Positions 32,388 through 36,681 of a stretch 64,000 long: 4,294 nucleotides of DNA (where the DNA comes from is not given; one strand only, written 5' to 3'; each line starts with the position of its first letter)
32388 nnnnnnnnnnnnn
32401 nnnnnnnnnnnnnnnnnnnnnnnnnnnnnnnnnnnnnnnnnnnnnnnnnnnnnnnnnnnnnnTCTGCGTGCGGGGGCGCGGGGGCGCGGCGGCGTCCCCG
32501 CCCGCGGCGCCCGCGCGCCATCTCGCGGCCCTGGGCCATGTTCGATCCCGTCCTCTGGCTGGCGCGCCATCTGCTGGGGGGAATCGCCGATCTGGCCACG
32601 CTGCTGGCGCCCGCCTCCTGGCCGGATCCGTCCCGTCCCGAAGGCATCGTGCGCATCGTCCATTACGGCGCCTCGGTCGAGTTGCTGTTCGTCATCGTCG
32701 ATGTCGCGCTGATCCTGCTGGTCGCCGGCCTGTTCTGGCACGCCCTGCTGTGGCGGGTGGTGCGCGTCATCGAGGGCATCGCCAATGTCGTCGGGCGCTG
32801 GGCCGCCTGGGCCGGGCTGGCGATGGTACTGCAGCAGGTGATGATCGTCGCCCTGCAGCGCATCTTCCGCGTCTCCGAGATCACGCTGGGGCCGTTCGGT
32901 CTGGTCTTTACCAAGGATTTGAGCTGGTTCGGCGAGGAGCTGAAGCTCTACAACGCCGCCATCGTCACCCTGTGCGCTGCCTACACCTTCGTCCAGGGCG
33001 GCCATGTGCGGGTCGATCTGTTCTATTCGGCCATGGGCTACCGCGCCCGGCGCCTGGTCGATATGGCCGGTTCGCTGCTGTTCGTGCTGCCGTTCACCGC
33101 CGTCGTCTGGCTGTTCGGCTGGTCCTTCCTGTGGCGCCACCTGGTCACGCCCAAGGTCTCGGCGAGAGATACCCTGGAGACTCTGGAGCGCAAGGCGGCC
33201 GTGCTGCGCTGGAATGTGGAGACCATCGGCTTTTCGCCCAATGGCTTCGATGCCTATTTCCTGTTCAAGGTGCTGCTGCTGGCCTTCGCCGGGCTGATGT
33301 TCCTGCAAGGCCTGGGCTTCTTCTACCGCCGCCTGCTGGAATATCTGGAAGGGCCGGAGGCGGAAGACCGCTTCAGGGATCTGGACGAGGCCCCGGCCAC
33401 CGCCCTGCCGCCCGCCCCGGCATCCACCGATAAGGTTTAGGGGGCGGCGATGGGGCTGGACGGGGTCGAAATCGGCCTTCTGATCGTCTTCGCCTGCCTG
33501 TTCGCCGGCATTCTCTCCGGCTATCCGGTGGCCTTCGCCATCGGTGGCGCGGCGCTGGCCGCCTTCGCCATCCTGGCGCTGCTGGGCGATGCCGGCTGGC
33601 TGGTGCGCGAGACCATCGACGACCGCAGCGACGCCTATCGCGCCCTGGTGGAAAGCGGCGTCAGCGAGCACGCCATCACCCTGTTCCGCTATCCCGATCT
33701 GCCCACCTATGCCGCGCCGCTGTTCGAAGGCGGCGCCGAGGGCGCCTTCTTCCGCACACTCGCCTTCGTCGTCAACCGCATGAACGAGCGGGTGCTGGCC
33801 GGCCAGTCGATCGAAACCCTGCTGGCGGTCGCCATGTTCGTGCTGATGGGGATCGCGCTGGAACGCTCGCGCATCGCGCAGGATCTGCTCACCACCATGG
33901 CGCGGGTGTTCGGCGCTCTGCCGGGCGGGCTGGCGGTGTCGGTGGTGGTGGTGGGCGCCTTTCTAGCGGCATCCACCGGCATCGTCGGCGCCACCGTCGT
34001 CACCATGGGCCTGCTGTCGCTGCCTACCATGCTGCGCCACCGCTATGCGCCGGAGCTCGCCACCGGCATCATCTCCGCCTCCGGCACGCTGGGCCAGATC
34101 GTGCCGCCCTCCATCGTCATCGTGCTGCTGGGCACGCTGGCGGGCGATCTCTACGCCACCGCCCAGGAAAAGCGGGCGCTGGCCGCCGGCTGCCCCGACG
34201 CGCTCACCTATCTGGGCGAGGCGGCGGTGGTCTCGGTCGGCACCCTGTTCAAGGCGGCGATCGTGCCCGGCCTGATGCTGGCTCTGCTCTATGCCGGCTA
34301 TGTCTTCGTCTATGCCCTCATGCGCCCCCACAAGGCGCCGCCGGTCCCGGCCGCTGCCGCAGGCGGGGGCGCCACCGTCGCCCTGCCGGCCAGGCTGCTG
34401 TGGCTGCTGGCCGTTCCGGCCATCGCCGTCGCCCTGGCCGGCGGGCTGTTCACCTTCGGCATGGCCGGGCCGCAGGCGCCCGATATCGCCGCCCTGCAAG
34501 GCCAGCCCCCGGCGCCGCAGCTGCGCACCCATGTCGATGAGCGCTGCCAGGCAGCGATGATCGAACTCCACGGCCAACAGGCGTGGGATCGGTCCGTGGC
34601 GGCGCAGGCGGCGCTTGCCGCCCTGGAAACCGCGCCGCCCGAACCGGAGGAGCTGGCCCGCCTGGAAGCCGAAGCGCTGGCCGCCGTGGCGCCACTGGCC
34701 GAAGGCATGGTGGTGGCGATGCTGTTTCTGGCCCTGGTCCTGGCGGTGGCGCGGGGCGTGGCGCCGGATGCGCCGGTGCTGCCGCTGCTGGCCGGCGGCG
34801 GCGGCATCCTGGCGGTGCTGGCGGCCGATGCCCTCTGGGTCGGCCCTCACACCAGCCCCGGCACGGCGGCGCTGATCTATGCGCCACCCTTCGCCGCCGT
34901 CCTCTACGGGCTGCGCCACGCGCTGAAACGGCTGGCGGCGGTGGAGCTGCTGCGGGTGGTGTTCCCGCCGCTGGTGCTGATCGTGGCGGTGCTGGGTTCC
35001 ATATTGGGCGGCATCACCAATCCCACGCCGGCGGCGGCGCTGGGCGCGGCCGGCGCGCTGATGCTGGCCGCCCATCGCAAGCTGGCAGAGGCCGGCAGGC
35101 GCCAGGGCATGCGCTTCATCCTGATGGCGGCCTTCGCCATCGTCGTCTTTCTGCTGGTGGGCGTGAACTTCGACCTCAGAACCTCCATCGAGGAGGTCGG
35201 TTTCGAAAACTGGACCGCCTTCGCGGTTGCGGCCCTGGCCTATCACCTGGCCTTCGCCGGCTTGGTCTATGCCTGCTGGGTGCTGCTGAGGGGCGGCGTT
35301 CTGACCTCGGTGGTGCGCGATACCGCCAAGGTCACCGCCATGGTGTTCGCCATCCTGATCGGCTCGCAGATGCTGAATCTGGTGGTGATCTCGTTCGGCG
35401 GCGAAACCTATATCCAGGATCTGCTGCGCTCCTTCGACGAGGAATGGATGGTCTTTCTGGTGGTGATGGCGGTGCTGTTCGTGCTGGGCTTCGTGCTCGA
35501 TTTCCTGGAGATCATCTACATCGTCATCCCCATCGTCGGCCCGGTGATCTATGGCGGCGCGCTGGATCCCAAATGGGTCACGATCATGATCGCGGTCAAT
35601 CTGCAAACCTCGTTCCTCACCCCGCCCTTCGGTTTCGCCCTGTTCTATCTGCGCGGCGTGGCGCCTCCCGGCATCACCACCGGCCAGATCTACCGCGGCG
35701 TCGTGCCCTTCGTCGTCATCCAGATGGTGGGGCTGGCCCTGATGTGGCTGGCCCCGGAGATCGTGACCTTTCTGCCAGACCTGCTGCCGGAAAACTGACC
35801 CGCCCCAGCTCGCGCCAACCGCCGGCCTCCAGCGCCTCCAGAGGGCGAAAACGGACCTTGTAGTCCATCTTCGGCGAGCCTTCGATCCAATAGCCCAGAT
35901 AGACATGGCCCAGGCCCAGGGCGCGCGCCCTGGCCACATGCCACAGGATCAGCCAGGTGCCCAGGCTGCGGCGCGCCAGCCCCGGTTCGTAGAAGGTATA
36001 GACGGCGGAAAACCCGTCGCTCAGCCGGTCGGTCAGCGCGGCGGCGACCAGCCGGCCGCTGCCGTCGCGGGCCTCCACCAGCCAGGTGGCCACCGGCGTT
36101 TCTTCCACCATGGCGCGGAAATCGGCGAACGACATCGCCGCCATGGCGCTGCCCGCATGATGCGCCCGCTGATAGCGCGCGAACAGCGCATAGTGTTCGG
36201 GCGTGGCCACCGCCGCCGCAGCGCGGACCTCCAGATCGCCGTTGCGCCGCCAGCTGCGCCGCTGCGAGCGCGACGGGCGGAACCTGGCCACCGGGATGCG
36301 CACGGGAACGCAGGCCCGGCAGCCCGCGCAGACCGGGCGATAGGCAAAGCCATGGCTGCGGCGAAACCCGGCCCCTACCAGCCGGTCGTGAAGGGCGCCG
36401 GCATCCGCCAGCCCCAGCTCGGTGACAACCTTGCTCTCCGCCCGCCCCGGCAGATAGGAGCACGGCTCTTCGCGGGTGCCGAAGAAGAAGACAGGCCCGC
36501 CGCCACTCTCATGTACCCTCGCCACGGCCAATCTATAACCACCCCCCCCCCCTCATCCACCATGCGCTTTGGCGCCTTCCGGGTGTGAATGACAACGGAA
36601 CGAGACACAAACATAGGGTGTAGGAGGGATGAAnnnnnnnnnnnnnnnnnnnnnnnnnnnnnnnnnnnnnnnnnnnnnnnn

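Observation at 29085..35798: Co-type nitrile hydratase coupled to a sulfotransferase and a TAT-dependent TRAP transporter, with no NHase activator gene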

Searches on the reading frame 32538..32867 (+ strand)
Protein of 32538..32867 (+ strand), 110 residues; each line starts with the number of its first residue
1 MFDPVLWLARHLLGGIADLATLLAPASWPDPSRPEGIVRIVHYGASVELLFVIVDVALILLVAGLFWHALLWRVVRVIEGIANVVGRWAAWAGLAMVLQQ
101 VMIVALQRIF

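Call 81: search_protein_families(library=pfam, proteins=[window:32538-32867:+], max_evalue=0.01)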
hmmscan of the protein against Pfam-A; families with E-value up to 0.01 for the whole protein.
seq(110 aa): 0 families

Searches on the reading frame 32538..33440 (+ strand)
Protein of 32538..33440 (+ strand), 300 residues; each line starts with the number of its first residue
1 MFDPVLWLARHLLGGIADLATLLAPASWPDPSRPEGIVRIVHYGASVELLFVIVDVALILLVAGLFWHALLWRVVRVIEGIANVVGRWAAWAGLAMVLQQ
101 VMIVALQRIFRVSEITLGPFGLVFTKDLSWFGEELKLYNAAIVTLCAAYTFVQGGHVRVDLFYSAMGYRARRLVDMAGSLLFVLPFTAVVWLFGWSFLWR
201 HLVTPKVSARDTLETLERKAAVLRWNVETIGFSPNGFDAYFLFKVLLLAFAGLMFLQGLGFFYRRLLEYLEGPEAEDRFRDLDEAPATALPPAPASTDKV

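Call 3: search_protein_families(library=pfam, proteins=[window:32538-33440:+])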
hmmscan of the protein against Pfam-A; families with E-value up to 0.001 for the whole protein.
window:32538-33440:+ (300 aa): 1 family
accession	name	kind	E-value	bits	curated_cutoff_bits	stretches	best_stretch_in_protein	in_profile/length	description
PF04290.18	DctQ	-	1.1e-07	32.2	28.3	1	123-209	14-86/132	Tripartite ATP-independent periplasmic transporters, DctQ component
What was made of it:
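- Checked: dctQ 32538-33440 and dctM 33450-35798 (call 3).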

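Call 4: search_protein_families(library=ncbifam, proteins=[window:32538-33440:+])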
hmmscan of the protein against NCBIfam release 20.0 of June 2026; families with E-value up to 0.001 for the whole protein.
window:32538-33440:+ (300 aa): 0 families

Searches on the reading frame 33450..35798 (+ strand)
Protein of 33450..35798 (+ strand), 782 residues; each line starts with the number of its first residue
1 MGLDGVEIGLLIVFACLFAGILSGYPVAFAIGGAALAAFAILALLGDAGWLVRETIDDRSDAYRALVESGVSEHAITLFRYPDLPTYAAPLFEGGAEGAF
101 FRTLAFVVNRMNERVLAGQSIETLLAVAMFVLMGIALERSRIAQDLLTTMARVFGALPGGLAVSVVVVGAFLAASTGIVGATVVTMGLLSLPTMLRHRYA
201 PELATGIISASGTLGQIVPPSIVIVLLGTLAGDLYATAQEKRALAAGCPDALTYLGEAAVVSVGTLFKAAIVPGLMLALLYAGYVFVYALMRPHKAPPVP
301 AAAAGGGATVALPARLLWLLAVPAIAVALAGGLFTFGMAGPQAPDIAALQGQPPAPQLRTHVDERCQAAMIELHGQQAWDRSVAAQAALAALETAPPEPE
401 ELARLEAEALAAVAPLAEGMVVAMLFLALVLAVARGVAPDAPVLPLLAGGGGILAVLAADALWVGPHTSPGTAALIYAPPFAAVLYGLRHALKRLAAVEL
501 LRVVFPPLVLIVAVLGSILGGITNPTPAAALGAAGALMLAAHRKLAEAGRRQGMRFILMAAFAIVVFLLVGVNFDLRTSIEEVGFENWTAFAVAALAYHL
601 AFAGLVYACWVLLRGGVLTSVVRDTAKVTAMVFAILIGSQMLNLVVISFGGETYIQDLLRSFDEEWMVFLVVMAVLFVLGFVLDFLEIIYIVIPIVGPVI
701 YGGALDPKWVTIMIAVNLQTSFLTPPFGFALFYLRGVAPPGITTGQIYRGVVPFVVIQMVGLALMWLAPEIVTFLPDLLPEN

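Call 3: search_protein_families(library=pfam, proteins=[window:33450-35798:+])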
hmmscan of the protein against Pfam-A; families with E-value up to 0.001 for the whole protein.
window:33450-35798:+ (782 aa): 1 family
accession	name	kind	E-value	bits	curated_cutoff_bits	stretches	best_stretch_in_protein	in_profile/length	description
PF06808.19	DctM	-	3.4e-58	197.9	23.8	2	14-290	1-191/413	Tripartite ATP-independent periplasmic transporter, DctM component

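Call 4: search_protein_families(library=ncbifam, proteins=[window:33450-35798:+])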
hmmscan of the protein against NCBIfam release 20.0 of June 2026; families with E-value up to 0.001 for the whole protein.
window:33450-35798:+ (782 aa): 3 families
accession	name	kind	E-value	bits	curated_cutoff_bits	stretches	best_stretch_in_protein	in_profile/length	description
TIGR00786.1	dctM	subfamily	3.7e-73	246.6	268.45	3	107-337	23-222/405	TRAP transporter large permease subunit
NF011634.1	PRK15060.1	equivalog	2e-17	63.3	800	2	589-773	239-418/425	2,3-diketo-L-gulonate TRAP transporter large permease YiaN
TIGR02123.1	TRAP_fused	subfamily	6.3e-11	41.7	320.65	1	126-220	170-264/615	TRAP transporter fused permease subunit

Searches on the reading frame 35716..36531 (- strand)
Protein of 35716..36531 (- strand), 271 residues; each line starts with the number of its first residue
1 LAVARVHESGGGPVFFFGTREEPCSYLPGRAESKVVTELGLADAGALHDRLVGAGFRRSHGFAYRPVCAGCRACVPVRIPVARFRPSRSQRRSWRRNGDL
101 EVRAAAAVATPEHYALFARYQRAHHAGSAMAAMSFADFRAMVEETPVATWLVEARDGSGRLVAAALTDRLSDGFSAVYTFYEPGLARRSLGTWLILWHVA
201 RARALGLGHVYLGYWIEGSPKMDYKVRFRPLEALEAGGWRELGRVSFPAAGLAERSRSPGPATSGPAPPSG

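Call 3: search_protein_families(library=pfam, proteins=[window:35716-36531:-])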
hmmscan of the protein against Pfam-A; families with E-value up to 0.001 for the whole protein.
window:35716-36531:- (271 aa): 3 families
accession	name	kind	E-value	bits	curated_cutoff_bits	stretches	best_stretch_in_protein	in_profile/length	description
PF04377.21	ATE_C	-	1.8e-38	132.4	25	1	112-234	1-121/122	Arginine-tRNA-protein transferase, C terminus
PF04376.19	ATE_N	-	9.6e-22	77.5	27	1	23-92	2-72/72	Arginine-tRNA-protein transferase, N terminus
PF13480.13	Acetyltransf_6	-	3.2e-06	27.8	22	1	88-225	8-142/143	Acetyltransferase (GNAT) domain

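Call 4: search_protein_families(library=ncbifam, proteins=[window:35716-36531:-])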
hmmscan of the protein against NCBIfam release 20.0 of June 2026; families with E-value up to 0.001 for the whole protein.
window:35716-36531:- (271 aa): 7 families
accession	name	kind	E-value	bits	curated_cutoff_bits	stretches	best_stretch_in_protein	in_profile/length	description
NF002343.0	PRK01305.1-4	equivalog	4.4e-92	307.9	267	1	16-243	12-245/256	arginyltransferase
NF002341.0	PRK01305.1-1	equivalog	2.3e-79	266.6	252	1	16-243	15-241/247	arginyltransferase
NF002342.0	PRK01305.1-3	equivalog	1.5e-67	227.7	205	1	16-242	13-238/239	arginyltransferase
NF002346.0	PRK01305.2-3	equivalog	4.2e-55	186.9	170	1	20-243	24-246/247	arginyltransferase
NF002345.0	PRK01305.2-2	equivalog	1.6e-50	172.4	246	1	19-240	11-229/230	arginyltransferase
NF002347.0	PRK01305.2-4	equivalog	3.9e-49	167.6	358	1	21-240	15-231/236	arginyltransferase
NF002344.0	PRK01305.2-1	equivalog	7.5e-39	133.8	252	1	18-235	7-225/241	arginyltransferase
